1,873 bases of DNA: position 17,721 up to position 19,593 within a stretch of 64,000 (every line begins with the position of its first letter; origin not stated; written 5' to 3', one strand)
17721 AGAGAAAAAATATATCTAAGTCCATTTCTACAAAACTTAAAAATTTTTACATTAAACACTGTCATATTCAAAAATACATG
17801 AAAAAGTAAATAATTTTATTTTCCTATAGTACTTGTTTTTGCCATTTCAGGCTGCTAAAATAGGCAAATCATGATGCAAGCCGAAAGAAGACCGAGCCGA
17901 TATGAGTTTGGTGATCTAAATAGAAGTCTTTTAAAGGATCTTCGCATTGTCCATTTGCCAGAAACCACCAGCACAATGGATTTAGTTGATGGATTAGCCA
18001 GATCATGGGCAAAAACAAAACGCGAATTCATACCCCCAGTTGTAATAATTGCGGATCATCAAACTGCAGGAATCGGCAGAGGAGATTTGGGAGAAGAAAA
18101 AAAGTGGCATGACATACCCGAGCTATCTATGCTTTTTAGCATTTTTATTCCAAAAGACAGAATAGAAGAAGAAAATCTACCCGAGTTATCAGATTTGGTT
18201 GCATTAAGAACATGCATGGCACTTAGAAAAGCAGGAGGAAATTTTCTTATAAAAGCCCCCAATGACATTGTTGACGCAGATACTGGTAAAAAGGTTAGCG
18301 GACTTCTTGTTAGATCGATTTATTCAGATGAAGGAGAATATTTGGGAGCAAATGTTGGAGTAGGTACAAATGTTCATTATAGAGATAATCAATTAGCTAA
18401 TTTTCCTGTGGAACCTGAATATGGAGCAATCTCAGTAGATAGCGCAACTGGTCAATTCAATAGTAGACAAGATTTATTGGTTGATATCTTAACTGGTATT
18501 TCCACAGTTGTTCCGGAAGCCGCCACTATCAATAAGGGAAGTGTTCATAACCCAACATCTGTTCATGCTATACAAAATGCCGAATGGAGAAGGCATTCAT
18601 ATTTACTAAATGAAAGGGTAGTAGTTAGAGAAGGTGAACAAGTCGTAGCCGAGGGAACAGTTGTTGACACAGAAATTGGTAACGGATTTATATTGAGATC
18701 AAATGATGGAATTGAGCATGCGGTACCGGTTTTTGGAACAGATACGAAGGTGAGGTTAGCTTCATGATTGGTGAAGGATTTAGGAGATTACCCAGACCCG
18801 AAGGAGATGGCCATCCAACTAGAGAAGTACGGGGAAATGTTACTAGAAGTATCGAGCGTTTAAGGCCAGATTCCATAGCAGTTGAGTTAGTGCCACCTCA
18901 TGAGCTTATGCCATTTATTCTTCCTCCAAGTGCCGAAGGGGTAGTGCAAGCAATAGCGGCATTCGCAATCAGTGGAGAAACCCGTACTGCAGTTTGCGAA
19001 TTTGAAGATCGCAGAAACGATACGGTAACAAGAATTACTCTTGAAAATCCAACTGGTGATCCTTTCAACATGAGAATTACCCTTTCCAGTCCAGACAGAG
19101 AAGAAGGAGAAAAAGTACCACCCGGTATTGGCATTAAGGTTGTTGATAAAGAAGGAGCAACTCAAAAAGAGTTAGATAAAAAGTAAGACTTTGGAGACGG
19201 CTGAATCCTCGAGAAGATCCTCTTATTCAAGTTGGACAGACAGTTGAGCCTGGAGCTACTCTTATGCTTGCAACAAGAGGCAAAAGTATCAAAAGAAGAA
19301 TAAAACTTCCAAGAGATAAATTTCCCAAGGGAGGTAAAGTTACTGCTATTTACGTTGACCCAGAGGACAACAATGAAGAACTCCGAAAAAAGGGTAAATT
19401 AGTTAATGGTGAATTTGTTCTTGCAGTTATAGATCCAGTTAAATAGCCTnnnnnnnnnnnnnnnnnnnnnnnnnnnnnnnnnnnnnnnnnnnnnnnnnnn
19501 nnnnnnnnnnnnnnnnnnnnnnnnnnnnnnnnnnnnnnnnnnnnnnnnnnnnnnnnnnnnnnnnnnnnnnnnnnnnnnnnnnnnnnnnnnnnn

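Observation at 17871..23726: Biotin carboxylase-carboxyltransferase fusion with no BCCP, sandwiched between two divergent BirA-like ligases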

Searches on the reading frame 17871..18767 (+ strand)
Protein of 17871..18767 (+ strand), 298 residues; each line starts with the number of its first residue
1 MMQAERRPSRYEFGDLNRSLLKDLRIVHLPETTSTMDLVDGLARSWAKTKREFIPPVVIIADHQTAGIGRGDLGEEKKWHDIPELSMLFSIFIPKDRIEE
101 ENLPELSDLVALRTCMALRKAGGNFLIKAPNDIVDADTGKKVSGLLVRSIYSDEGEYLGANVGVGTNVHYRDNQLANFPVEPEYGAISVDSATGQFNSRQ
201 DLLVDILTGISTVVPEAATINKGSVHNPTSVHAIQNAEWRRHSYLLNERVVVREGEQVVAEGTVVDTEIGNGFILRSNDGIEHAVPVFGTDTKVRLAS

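Call 4: search_protein_families(library=pfam, proteins=[window:17871-18767:+], max_evalue=0.1)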
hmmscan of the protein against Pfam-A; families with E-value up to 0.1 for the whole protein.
window:17871-18767:+ (298 aa): 1 family
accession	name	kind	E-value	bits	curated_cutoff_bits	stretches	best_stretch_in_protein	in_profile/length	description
PF03099.24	BPL_LplA_LipB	-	9.1e-09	35.8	21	1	55-167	23-133/133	Biotin/lipoate A/B protein ligase family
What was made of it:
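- On Biotin protein ligase (BirA/BPL), applied to BPL 1 (17871-18767): PF03099 at 9e-9 (call 4).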

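Call 5: search_protein_families(library=ncbifam, proteins=[window:17871-18767:+], max_evalue=0.1)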
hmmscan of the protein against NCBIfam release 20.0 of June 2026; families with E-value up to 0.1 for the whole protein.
window:17871-18767:+ (298 aa): 8 families
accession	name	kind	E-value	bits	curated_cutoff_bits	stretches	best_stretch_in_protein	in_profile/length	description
TIGR00121.1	birA_ligase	equivalog_domain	4.9e-16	59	83.1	1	46-268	16-211/235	biotin--[acetyl-CoA-carboxylase] ligase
NF006206.0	PRK08330.1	equivalog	3.9e-12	46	311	1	23-282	10-231/243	biotin--protein ligase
NF008848.0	PRK11886.1-3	equivalog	1.1e-08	34.5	362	1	44-214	92-249/319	bifunctional biotin--[acetyl-CoA-carboxylase] ligase/biotin operon repressor BirA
NF008847.0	PRK11886.1-2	equivalog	4.4e-08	32.8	293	1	58-260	106-286/320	bifunctional biotin--[acetyl-CoA-carboxylase] ligase/biotin operon repressor BirA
NF005405.0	PRK06955.1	equivalog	8.7e-07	28.3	312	1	31-176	40-181/300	biotin--[acetyl-CoA-carboxylase] ligase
NF006294.0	PRK08477.1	equivalog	3.5e-06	26.5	179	1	50-152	25-121/214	biotin--[acetyl-CoA-carboxylase] ligase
NF004607.0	PRK05935.1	equivalog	0.0002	21.3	219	1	57-176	31-141/190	biotin--protein ligase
NF009862.0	PRK13325.1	equivalog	0.00035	19.4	761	1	60-173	114-218/592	bifunctional biotin--[acetyl-CoA-carboxylase] ligase/type III pantothenate kinase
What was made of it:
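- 17871..18767 (+): BPL 1: group-I-type biotin protein ligase (298 aa). It is the conserved first gene of the module. It has a variant biotin loop (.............) and keeps the catalytic Lys128 (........). PF03099 at 9e-9 and TIGR00121 at 59 bits, below its cut-off (calls 4, 5).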

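Call 35: search_solved_structures(query=window:17871-18764:+, max_evalue=0.01, show_alignments=2)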
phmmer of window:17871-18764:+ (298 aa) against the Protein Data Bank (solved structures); distinct sequences matched with E-value up to 0.01: 7.
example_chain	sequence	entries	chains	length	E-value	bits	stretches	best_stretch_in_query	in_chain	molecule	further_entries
1wnl_A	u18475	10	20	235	0.00012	24.8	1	47-168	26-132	biotin--[acetyl-CoA-carboxylase] ligase | 235aa long hypothetical biotin-[acetyl-CoA-carboxylase] ligase | 235aa long hypothetical biotin--[acetyl-CoA-carboxyla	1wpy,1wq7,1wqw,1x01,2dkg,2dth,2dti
2dve_A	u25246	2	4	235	0.00024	23.8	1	47-169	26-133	Biotin Protein Ligase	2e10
2dxu_A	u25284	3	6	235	0.00032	23.4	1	47-168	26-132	biotin--[acetyl-CoA-carboxylase] ligase | 235aa long hypothetical biotin--[acetyl-CoA-carboxylase] ligase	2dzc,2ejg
2djz_A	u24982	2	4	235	0.00078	22.2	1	47-168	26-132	235aa long hypothetical biotin-[acetyl-CoA-carboxylase] ligase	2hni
2deq_A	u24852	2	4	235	0.00087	22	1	47-168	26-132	235aa long hypothetical biotin--[acetyl-CoA-carboxylase] ligase | 235aa long hypothetical biotin-[acetyl-CoA-carboxylase] ligase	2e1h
2dxt_A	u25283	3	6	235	0.0015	21.3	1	47-168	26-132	biotin--[acetyl-CoA-carboxylase] ligase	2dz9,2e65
2e41_A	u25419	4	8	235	0.002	20.8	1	47-168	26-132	biotin--[acetyl-CoA-carboxylase] ligase | 235aa long hypothetical biotin--[acetyl-CoA-carboxylase] ligase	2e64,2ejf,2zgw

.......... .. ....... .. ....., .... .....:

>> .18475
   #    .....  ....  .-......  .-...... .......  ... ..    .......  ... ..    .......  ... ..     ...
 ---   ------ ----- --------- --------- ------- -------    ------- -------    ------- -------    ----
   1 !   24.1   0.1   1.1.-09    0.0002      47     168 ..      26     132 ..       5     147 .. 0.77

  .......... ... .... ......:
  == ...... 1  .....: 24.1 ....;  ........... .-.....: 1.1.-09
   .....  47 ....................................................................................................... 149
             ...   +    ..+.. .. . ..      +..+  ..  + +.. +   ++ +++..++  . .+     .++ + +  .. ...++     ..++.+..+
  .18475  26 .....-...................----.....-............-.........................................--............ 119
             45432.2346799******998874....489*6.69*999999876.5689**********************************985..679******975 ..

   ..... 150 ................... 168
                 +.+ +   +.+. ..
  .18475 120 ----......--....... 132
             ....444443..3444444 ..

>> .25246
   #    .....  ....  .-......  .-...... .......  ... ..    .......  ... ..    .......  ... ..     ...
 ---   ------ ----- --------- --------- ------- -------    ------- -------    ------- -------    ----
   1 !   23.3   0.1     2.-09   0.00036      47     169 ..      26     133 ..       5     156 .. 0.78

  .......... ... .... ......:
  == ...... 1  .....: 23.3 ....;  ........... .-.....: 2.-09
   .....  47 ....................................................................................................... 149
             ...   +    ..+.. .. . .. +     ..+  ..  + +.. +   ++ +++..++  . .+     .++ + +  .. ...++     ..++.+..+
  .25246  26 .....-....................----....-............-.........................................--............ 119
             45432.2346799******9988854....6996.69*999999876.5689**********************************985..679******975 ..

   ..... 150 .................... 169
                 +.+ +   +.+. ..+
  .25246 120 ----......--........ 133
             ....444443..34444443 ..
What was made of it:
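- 17871..18767 (+): It aligns with P. horikoshii BPL, including IKWPNDV (call 35).
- On Biotin protein ligase (BirA/BPL), applied to BPL 1 (17871-18767): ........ aligns with IKWPNDV of P. horikoshii BPL (call 35).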

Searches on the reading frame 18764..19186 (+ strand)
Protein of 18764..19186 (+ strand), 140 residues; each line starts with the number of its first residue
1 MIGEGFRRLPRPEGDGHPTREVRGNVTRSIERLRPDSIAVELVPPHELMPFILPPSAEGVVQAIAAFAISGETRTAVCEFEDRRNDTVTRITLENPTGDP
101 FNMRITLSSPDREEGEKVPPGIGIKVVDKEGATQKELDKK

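Call 4: search_protein_families(library=pfam, proteins=[window:18764-19186:+], max_evalue=0.1)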
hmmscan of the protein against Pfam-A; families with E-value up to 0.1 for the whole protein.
window:18764-19186:+ (140 aa): 0 families

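Call 5: search_protein_families(library=ncbifam, proteins=[window:18764-19186:+], max_evalue=0.1)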
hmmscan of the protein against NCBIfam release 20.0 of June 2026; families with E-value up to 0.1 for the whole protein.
window:18764-19186:+ (140 aa): 0 families
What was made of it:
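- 18764..19186 (+): Carrier gene, N-terminal part (frame A, 140 codons, stop TAA at 19184-19186). Its start overlaps the stop of BPL 1 (ATGA). No Pfam or NCBIfam hit (calls 4, 5).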

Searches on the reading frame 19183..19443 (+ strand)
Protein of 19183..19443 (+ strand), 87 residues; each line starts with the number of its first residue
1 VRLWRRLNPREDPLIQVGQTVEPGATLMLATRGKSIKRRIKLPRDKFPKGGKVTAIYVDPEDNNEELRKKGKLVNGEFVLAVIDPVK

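Call 59: predict_structure(alignment_id=A5)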
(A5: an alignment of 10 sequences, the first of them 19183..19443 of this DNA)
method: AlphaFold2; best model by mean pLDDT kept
length: 87 residues; sequences in the alignment: 10
mean_pLDDT: 67.6   pTM: 0.58
mean pLDDT of the five models: 67.6, 62.1, 62.1, 60.8, 57.9
residues with pLDDT >= 90: 9; 70-90: 29; 50-70: 36; < 50: 13
segments of 3 or more residues with pLDDT < 50: 1-3, 66-74
pLDDT, mean of each block of 10 residues (from residue 1): 49 75 80 61 88 74 50 52 83
secondary structure, 60 per line:
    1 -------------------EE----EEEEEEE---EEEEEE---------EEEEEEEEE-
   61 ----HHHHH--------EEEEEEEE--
elements in order: E26-32 E36-41 E51-59 H65-69 E78-85
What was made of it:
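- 19180..19446 (+): Carrier gene, C-terminal BCCP-like biotinyl domain (frame B, about 87 aa, stop at 19444-19446). The family-invariant Lys codon is at 19282-19284 (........). The AF2 model has pLDDT 67.6, and Lys34 sits between strands 26-32 and 36-41 (call 59).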

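Call 61: fold_search(model_id=the predicted structure, library=pdb)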
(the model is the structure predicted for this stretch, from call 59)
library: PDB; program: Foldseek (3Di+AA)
matches with E <= 10: 458; with E <= 0.001: 0
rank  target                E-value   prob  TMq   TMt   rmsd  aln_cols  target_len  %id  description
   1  8rbm_C                3.5e-02  0.91  0.39  0.10   6.5        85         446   19  Cryo-EM structure of the NADH:ferredoxin oxidoreductase RNF from Azotobacter vinelandii, ferricyanide oxidized (released 2024-06-26)
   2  4hr7_G                5.1e-02  1.00  0.50  0.56   5.9        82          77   28  Crystal Structure of Biotin Carboxyl Carrier Protein-Biotin Carboxylase Complex from E.coli (released 2013-03-13)
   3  8ahx_C                6.8e-02  0.80  0.37  0.09   6.3        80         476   19  Cryo-EM structure of the nitrogen-fixation associated NADH:ferredoxin oxidoreductase RNF from Azotobacter vinelandii (released 2023-11-01)
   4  8rbq_C                8.1e-02  0.77  0.37  0.09   6.3        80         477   19  Cryo-EM structure of the NADH:ferredoxin oxidoreductase RNF from Azotobacter vinelandii, dithionite reduced (released 2024-06-26)
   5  8eos_C                8.6e-02  0.75  0.42  0.05   7.1        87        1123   18  M. tuberculosis RNAP elongation complex with NusG and CMPCPP (released 2023-02-01)
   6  3d4r_B                9.1e-02  1.00  0.52  0.31   2.4        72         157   17  CRYSTAL STRUCTURE OF a DUF2118 family protein (MMP0046) FROM METHANOCOCCUS MARIPALUDIS AT 2.20 A RESOLUTION (released 2008-07-08)
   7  8wa1_B                1.1e-01  0.89  0.50  0.06   7.0        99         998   15  The cryo-EM structure of the Nicotiana tabacum PEP-PAP-TEC2 (released 2024-03-13)
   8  8q3i_C                1.1e-01  0.85  0.48  0.05   7.8       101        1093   18  Mycobacterium smegmatis RNA polymerase in complex with HelD, SigA and RbpA in State I (released 2024-08-14)
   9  1bdo                  1.1e-01  0.99  0.50  0.54   5.8        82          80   28  STRUCTURE OF THE BIOTINYL DOMAIN OF ACETYL-COENZYME A CARBOXYLASE DETERMINED BY MAD PHASING (released 1996-08-01)
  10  6vvv_C                1.1e-01  0.63  0.41  0.07   7.8       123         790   13  Crystal structure of a Mycobacterium smegmatis transcription initiation complex with Rifampicin-resistant RNA polymera (released 2020-10-21)
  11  8exy_C                1.3e-01  0.69  0.44  0.05   7.9       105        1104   18  M. tuberculosis RNAP paused complex with B. subtilis NusG and GMPCPP (released 2023-02-01)
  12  9ujk_C                1.4e-01  0.75  0.46  0.05   7.6       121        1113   15  CryoEM structure of the T.thermophilus transcription initiation complex in the presence of ATP (released 2025-10-22)
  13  9e7v_C                1.4e-01  0.69  0.41  0.05   7.4       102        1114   17  Off-pathway Mycobacterium tuberculosis transcription initiation promoter complex (RNA Polymerase with Sigma-A, CarD, a (released 2025-10-01)
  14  3hb9_B                1.4e-01  0.99  0.47  0.04   4.0        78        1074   17  Crystal Structure of S. aureus Pyruvate Carboxylase A610T Mutant (released 2009-06-30)
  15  9fog_C                1.5e-01  0.57  0.42  0.05   7.5       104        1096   17  Ap3G bound in de novo transcription initiation T. thermophilus RNA polymerase complex with TC DNA template (released 2025-12-17)
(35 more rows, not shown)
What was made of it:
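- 19180..19446 (+): Foldseek lists E. coli BCCP 4hr7_G (prob 1.00, TM 0.50/0.56, 28% identity) among its best hits (call 61).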
